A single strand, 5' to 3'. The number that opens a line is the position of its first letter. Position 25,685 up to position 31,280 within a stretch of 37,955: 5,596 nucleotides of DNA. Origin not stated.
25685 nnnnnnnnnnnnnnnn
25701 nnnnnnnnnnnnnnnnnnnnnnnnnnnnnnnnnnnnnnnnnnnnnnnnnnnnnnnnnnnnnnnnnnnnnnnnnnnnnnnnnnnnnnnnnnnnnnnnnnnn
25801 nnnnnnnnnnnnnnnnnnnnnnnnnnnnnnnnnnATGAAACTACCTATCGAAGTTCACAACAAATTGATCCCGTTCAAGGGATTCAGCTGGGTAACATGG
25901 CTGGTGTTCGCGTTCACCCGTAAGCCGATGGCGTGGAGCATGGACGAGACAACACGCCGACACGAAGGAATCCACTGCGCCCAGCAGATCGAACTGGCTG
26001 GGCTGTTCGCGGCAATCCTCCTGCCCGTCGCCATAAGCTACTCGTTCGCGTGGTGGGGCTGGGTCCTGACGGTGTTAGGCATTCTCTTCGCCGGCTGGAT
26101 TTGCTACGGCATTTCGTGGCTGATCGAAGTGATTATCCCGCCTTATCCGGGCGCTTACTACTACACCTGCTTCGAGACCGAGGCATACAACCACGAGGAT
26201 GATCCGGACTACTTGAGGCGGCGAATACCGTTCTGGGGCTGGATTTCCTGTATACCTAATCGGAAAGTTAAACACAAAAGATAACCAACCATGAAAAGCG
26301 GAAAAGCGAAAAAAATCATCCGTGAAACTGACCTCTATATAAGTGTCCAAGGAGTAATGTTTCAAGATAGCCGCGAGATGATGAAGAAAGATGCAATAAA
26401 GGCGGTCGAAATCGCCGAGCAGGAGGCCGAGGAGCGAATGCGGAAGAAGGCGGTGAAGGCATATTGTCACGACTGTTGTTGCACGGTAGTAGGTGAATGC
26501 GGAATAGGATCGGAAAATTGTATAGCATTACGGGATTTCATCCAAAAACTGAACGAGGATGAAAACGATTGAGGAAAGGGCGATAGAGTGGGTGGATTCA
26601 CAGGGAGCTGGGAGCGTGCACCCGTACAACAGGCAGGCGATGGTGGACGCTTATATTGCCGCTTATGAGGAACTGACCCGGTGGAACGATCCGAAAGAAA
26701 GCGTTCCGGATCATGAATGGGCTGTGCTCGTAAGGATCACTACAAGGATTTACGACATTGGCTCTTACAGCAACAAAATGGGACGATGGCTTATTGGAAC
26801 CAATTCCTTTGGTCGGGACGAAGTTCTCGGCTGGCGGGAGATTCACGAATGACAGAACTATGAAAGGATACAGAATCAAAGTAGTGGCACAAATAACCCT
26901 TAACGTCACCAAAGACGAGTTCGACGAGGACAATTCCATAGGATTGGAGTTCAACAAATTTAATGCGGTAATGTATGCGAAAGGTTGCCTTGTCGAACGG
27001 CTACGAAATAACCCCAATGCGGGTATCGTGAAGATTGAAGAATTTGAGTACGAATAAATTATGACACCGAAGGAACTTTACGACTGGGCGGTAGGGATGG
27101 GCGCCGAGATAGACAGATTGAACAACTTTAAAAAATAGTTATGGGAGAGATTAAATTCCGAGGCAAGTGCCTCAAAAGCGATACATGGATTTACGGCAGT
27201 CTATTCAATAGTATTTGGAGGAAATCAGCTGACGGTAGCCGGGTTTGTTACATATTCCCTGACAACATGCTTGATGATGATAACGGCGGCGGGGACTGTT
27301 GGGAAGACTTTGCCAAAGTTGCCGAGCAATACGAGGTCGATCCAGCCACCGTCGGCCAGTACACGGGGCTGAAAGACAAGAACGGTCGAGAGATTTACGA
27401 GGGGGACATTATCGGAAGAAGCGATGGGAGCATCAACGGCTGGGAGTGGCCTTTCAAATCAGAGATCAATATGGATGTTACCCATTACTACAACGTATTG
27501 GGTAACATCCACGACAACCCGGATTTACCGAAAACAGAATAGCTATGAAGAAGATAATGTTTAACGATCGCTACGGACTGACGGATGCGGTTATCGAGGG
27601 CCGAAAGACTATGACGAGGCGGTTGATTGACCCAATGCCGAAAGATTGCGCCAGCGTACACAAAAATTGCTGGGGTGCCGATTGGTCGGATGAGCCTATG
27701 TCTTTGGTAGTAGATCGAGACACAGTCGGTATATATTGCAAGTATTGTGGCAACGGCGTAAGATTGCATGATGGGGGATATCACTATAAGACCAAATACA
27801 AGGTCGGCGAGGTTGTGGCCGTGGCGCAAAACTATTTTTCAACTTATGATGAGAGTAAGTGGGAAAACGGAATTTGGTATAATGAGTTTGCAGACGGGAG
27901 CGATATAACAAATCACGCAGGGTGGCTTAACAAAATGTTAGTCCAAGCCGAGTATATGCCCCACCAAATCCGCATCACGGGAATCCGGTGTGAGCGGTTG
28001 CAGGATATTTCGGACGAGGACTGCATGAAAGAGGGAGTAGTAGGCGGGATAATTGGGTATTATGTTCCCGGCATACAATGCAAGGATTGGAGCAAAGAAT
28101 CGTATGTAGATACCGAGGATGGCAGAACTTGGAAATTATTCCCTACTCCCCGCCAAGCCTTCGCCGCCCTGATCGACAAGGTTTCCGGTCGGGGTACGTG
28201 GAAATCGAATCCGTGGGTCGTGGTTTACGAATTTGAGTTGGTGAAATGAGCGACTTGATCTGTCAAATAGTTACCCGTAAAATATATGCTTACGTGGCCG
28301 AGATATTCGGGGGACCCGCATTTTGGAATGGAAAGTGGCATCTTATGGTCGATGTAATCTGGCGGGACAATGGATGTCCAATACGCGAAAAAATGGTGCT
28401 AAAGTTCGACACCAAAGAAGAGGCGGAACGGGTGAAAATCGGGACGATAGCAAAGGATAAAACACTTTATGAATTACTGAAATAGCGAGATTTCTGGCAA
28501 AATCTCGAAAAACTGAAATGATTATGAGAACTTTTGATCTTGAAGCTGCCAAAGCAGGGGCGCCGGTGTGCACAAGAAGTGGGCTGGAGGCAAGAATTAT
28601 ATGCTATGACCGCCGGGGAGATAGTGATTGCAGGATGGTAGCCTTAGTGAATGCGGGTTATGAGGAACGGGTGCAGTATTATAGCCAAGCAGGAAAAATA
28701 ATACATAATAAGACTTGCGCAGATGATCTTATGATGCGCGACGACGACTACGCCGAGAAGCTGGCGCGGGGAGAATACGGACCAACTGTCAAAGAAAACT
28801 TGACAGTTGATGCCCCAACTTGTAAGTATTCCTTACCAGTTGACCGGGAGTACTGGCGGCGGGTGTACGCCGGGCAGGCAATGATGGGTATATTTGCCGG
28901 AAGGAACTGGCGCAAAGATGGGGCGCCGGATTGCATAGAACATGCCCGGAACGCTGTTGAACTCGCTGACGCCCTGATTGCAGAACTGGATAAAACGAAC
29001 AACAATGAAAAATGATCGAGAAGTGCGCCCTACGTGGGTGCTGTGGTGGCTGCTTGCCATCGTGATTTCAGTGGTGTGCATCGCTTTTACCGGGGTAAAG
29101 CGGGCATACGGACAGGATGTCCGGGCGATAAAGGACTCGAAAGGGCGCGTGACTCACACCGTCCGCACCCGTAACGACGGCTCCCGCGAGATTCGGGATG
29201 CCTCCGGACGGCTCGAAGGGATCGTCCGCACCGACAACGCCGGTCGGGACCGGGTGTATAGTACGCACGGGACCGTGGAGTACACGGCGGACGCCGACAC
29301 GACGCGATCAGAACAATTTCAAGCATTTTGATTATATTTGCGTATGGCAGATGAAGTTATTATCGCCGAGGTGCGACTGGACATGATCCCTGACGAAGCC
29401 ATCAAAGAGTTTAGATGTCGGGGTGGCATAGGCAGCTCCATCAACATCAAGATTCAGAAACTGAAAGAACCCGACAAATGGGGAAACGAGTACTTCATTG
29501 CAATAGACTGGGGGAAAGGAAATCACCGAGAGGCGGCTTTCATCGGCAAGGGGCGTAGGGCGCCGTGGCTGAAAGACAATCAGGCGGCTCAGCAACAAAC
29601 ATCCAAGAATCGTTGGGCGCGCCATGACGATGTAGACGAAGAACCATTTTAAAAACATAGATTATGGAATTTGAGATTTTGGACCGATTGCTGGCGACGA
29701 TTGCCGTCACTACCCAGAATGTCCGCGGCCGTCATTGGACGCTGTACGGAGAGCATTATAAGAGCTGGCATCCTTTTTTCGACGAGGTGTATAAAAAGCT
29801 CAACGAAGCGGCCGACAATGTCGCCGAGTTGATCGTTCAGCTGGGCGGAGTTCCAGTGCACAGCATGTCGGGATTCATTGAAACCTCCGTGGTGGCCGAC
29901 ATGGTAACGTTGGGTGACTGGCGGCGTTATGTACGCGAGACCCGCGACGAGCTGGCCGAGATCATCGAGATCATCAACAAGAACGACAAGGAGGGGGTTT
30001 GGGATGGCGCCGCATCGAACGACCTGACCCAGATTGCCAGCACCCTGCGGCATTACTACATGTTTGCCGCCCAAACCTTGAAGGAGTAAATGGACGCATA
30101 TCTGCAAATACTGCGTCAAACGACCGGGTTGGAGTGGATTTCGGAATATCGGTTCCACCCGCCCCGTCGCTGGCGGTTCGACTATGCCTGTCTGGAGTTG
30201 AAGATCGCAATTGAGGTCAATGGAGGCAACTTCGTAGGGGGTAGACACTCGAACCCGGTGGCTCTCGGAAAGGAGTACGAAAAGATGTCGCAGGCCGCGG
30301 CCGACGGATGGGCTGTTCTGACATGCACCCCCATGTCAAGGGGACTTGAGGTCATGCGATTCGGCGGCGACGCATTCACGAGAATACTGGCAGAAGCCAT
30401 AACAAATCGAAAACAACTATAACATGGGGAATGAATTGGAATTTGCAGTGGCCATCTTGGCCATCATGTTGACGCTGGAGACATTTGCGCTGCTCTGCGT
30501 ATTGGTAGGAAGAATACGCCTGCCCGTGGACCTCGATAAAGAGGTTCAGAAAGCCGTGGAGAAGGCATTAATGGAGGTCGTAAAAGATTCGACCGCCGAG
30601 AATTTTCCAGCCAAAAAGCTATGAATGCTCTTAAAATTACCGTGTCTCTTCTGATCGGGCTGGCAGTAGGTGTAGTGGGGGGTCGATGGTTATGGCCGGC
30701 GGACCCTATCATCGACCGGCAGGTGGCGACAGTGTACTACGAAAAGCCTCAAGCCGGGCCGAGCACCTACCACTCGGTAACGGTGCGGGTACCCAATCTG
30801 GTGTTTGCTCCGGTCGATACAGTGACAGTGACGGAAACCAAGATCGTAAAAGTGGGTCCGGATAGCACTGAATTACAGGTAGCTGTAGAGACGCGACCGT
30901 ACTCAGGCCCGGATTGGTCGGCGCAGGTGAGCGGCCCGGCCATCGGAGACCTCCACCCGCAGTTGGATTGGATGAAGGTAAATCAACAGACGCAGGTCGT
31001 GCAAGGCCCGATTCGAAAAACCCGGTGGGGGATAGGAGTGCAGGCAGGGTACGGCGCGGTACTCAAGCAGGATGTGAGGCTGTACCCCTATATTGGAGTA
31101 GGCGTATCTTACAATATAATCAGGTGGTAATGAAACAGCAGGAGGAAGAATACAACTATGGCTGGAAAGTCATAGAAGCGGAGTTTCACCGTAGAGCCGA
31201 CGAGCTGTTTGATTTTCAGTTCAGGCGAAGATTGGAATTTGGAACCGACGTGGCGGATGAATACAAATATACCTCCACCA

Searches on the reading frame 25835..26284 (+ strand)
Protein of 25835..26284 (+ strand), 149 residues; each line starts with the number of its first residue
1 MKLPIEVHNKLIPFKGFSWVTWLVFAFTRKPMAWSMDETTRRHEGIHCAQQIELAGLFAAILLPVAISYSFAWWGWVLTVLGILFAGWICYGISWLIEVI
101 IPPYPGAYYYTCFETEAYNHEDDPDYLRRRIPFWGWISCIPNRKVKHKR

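Call 35: search_protein_families(library=phrogs, proteins=[window:25835-26284:+], max_evalue=0.001)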
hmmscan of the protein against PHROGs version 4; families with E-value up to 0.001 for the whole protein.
window:25835-26284:+ (149 aa): 1 family
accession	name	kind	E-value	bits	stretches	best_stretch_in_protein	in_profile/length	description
phrog_15610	-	other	4.8e-16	59.8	2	7-62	4-55/105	protease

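Call 81: search_protein_families(library=pfam, proteins=[window:25835-26284:+], max_evalue=0.1)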
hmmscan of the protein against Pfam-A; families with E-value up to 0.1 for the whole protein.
window:25835-26284:+ (149 aa): 0 families

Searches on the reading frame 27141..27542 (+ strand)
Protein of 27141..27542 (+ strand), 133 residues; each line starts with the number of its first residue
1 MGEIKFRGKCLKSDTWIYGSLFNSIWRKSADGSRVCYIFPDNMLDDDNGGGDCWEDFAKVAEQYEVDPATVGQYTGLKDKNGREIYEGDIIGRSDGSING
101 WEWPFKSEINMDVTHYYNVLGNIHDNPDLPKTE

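Call 35: search_protein_families(library=phrogs, proteins=[window:27141-27542:+], max_evalue=0.001)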
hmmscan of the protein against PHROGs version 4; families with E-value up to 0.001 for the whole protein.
window:27141-27542:+ (133 aa): 3 families
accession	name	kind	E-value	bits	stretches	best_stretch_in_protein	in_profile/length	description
phrog_98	-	unknown function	2.3e-21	77.2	1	1-129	25-149/208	-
phrog_8684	-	unknown function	3e-21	77.1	1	1-98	2-88/164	-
phrog_31057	-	unknown function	0.0003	21.1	1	4-96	5-81/309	-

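Call 81: search_protein_families(library=pfam, proteins=[window:27141-27542:+], max_evalue=0.1)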
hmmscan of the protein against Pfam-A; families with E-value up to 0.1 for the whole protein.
window:27141-27542:+ (133 aa): 1 family
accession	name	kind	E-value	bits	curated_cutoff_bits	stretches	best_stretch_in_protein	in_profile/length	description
PF09643.15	YopX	-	3.3e-14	53.4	22.4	1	60-129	48-126/128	YopX protein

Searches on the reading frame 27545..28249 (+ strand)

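Call 35: search_protein_families(library=phrogs, proteins=[window:27545-28249:+], max_evalue=0.001)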
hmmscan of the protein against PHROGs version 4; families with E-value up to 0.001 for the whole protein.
window:27545-28249:+ (234 aa): 2 families
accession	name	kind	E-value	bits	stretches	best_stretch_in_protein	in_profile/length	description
phrog_874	-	unknown function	9.3e-34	118.1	1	3-233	69-257/277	-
phrog_18361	-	unknown function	6.4e-11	43.8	1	142-233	10-86/92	-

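Call 81: search_protein_families(library=pfam, proteins=[window:27545-28249:+], max_evalue=0.1)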
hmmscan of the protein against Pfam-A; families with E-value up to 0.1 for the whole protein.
window:27545-28249:+ (234 aa): 0 families

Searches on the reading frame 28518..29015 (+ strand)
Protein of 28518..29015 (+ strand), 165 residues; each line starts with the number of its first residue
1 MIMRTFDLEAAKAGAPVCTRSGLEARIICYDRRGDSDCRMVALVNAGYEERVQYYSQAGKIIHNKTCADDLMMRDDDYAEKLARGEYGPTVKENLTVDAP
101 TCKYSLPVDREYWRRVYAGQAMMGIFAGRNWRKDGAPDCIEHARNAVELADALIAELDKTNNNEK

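Call 35: search_protein_families(library=phrogs, proteins=[window:28518-29015:+], max_evalue=0.001)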
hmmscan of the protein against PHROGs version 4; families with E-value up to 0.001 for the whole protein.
window:28518-29015:+ (165 aa): 1 family
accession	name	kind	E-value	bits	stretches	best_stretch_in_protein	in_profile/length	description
phrog_28300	-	unknown function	3.7e-05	24.9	0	106-161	50-106/107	-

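Call 81: search_protein_families(library=pfam, proteins=[window:28518-29015:+], max_evalue=0.1)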
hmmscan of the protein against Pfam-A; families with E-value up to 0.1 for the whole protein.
window:28518-29015:+ (165 aa): 0 families

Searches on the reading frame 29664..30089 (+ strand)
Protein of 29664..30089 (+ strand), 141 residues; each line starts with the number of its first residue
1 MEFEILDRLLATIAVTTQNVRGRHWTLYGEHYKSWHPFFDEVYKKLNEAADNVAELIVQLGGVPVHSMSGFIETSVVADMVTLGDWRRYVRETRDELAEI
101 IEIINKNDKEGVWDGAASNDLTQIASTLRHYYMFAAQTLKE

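Call 35: search_protein_families(library=phrogs, proteins=[window:29664-30089:+], max_evalue=0.001)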
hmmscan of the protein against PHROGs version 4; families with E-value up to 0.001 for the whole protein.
window:29664-30089:+ (141 aa): 1 family
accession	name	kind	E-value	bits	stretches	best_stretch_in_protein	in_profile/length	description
phrog_3636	-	DNA, RNA and nucleotide metabolism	1.7e-19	71.4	1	4-136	10-145/149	DNA binding protein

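Call 81: search_protein_families(library=pfam, proteins=[window:29664-30089:+], max_evalue=0.1)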
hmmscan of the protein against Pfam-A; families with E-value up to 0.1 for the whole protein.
window:29664-30089:+ (141 aa): 3 families
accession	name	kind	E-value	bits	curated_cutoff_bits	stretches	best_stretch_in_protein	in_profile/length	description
PF00210.30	Ferritin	-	8.5e-10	39.2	24.5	1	5-106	3-101/142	Ferritin-like domain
PF06013.18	WXG100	-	0.022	15.5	27.3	0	5-54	26-75/86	Proteins of 100 residues with WXG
PF13590.11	DUF4136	-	0.065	14.1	32.8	1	85-123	92-130/152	Domain of unknown function (DUF4136)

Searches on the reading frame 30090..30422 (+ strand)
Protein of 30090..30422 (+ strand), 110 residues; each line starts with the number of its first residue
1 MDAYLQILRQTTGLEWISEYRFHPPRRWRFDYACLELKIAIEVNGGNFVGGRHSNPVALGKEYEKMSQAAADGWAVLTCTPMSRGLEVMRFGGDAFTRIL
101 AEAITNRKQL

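Call 35: search_protein_families(library=phrogs, proteins=[window:30090-30422:+], max_evalue=0.001)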
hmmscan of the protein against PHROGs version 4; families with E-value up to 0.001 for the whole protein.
window:30090-30422:+ (110 aa): 2 families
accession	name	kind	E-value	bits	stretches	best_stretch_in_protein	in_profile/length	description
phrog_503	-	unknown function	1.2e-20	74.7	1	12-81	45-114/144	-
phrog_12476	-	unknown function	0.0003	21.6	1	28-78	2-52/85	-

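Call 81: search_protein_families(library=pfam, proteins=[window:30090-30422:+], max_evalue=0.1)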
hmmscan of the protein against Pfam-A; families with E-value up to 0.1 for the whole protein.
window:30090-30422:+ (110 aa): 0 families

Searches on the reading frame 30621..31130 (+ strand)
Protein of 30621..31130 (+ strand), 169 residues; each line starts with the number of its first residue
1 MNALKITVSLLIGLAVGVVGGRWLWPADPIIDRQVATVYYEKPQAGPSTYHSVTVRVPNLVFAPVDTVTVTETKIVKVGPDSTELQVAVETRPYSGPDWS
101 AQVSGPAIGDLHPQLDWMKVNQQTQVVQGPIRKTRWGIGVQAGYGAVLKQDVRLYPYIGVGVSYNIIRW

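Call 35: search_protein_families(library=phrogs, proteins=[window:30621-31130:+], max_evalue=0.001)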
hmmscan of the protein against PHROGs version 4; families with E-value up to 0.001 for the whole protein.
window:30621-31130:+ (169 aa): 1 family
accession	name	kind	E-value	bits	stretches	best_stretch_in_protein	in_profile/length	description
phrog_26448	-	unknown function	3e-09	37.6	1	62-169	86-187/187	-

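Call 81: search_protein_families(library=pfam, proteins=[window:30621-31130:+], max_evalue=0.1)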
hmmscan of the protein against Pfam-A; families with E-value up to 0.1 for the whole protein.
window:30621-31130:+ (169 aa): 1 family
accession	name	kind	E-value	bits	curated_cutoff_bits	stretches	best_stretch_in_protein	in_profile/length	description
PF20647.2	DUF6808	-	1.1e-16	61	24.4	1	81-167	1-86/86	Domain of unknown function (DUF6808)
